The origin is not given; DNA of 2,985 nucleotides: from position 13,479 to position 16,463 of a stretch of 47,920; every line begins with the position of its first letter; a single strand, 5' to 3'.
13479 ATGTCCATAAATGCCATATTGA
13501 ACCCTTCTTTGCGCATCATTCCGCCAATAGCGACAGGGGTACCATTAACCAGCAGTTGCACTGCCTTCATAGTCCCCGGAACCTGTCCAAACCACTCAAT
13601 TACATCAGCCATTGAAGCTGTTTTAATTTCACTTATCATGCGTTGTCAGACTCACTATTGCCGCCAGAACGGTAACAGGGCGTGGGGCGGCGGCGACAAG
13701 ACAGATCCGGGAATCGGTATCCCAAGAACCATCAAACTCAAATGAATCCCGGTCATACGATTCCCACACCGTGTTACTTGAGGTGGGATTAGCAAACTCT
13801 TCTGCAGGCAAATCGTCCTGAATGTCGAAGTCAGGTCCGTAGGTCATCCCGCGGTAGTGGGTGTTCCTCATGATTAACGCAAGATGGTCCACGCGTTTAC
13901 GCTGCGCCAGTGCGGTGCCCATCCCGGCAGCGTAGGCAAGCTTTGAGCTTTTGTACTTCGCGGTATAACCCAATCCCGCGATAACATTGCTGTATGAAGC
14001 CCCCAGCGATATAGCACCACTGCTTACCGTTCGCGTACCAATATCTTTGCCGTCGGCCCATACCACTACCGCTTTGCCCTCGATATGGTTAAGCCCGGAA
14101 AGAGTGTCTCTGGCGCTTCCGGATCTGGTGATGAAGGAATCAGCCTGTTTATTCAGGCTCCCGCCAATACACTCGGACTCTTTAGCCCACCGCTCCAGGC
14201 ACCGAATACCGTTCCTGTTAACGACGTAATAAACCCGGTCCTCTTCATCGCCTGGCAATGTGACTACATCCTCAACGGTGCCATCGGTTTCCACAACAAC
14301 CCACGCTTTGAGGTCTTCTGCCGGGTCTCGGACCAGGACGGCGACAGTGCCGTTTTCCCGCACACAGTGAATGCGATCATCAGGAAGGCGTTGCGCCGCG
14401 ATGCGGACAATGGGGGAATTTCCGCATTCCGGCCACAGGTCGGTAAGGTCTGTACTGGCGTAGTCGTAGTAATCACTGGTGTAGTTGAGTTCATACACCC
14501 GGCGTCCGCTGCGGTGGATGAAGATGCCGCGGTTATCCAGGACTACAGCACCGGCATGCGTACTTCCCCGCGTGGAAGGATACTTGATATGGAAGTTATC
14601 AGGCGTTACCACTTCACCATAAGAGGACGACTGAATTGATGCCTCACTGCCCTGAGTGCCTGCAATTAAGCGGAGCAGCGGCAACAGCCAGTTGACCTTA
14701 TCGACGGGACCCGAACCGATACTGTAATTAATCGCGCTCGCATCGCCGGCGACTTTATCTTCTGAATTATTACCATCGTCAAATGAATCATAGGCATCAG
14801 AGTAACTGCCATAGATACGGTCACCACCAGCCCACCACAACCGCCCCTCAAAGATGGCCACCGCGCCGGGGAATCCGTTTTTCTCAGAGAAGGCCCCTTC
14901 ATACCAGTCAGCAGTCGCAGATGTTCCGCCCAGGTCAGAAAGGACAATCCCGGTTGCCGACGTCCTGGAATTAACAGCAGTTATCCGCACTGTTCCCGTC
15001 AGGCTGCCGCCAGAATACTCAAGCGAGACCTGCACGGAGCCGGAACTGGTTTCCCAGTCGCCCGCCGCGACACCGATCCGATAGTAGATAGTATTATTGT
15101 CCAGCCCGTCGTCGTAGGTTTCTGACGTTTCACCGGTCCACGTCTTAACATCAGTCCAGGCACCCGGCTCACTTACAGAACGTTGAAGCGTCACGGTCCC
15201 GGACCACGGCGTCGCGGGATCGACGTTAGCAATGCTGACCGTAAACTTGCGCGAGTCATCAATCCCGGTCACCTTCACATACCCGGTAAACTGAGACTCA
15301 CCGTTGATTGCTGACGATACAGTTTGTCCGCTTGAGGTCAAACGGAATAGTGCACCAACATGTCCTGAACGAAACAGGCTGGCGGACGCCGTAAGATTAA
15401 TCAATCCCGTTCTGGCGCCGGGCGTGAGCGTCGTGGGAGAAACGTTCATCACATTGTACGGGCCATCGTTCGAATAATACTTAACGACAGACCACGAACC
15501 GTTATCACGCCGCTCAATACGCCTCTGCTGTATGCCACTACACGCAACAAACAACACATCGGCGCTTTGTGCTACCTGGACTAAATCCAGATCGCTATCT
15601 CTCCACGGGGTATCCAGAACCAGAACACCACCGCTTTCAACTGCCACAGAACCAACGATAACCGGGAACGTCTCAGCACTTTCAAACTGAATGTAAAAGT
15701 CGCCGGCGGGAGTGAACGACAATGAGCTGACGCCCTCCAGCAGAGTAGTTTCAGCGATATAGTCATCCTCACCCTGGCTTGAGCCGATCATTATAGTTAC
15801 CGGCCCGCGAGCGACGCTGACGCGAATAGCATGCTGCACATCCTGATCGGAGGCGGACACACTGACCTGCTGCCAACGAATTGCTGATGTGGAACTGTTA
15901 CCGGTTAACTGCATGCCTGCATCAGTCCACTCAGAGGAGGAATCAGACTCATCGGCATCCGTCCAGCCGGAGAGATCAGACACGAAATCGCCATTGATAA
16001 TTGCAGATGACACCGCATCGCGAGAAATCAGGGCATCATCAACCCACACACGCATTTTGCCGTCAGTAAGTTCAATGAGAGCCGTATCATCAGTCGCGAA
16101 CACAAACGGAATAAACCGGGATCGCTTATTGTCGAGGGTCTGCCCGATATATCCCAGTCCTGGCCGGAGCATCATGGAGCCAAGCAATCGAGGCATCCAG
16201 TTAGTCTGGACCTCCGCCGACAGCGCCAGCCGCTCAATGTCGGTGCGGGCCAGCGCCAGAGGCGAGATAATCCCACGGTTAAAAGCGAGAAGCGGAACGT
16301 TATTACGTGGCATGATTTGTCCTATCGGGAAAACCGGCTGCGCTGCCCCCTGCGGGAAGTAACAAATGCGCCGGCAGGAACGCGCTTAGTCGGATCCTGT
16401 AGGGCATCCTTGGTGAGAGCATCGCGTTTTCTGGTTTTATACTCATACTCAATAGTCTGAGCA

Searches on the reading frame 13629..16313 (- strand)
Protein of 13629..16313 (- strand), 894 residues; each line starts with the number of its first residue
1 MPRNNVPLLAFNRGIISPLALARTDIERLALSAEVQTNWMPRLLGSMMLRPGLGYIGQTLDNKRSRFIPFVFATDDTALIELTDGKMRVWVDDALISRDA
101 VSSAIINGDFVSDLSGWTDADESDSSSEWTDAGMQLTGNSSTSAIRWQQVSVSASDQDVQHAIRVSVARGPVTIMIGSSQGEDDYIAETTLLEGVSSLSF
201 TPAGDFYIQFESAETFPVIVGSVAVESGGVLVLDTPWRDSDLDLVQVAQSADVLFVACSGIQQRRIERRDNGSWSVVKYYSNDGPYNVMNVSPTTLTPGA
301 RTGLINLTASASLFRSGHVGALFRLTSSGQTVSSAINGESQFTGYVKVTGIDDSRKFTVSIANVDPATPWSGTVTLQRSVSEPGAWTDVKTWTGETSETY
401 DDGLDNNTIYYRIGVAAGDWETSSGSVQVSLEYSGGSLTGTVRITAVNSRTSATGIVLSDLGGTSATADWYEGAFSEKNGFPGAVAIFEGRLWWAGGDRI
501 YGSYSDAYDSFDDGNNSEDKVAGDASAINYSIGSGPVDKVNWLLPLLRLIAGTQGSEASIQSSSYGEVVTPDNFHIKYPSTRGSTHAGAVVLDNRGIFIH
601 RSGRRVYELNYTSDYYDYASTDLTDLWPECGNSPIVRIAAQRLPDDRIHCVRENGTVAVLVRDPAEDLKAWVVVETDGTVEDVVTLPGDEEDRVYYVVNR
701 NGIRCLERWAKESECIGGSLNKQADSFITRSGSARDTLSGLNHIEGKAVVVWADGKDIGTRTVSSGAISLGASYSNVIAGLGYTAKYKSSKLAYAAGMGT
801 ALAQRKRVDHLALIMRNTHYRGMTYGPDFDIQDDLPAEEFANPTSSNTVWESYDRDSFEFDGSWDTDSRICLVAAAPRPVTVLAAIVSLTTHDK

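Call 59: search_protein_families(library=phrogs, proteins=[window:13629-16313:-], max_evalue=0.00001)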
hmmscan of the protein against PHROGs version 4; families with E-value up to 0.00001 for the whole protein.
window:13629-16313:- (894 aa): 4 families
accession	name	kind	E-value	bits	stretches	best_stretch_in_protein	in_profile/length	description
phrog_376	-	tail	4.3e-157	525.6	1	1-893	1-711/712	tail protein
phrog_15566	-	tail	9.9e-47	160.7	2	459-710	25-279/552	tail protein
phrog_20269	-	unknown function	2.5e-25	90.3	1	11-529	10-354/374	-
phrog_30010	-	unknown function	3.2e-06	27.2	0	593-701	177-287/517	-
